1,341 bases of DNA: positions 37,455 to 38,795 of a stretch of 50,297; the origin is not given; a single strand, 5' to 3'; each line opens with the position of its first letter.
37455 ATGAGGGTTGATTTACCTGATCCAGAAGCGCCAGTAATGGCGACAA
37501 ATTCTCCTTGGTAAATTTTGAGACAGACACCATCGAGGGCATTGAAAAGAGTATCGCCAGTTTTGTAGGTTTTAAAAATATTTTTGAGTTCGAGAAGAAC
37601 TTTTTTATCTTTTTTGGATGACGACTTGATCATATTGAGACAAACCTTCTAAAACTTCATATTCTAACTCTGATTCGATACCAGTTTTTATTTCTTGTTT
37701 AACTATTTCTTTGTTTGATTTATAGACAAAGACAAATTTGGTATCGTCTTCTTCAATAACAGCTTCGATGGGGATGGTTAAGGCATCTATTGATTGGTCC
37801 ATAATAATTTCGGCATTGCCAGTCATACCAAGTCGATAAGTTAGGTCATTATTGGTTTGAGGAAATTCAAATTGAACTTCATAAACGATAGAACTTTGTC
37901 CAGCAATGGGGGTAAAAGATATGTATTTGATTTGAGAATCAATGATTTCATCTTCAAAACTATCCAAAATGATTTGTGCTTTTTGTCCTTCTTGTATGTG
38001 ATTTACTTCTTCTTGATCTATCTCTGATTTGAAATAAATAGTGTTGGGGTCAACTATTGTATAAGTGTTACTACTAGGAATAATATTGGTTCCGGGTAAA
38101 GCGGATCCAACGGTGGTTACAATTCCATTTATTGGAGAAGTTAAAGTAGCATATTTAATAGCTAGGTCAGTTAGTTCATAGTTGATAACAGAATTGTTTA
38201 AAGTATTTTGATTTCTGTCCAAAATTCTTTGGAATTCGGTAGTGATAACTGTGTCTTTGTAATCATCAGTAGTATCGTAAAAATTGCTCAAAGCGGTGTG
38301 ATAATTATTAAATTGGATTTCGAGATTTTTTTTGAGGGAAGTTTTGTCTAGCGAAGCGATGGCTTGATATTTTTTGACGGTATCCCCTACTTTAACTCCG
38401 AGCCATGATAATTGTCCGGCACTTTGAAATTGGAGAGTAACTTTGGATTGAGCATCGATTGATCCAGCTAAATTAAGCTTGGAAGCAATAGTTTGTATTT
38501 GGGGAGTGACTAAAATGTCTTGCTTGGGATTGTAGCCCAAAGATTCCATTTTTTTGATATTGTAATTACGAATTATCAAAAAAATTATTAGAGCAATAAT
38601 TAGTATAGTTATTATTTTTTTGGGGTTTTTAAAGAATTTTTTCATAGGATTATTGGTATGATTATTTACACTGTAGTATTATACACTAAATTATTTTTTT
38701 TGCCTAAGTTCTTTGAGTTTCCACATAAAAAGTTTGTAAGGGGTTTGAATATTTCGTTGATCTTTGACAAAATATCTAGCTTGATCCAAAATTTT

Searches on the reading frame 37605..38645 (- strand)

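Call 98: search_protein_families(library=pfam, proteins=[window:37605-38645:-], max_evalue=0.01)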
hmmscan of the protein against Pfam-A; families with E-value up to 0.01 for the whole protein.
window:37605-38645:- (346 aa): 4 families
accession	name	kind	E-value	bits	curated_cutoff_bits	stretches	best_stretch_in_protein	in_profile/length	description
PF16576.10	HlyD_D23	-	8.8e-13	48.5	30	1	55-268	4-208/214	Barrel-sandwich domain of CusB or HlyD membrane-fusion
PF13437.12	HlyD_3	-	4.1e-10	40.8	22.2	1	167-265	1-98/106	HlyD family secretion protein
PF12700.13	HlyD_2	-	3.7e-05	23.1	25.1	1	195-333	259-385/416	HlyD family secretion protein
PF13533.13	Biotin_lipoyl_2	-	0.0095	16.2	29.8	0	69-100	1-32/32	Biotin-lipoyl like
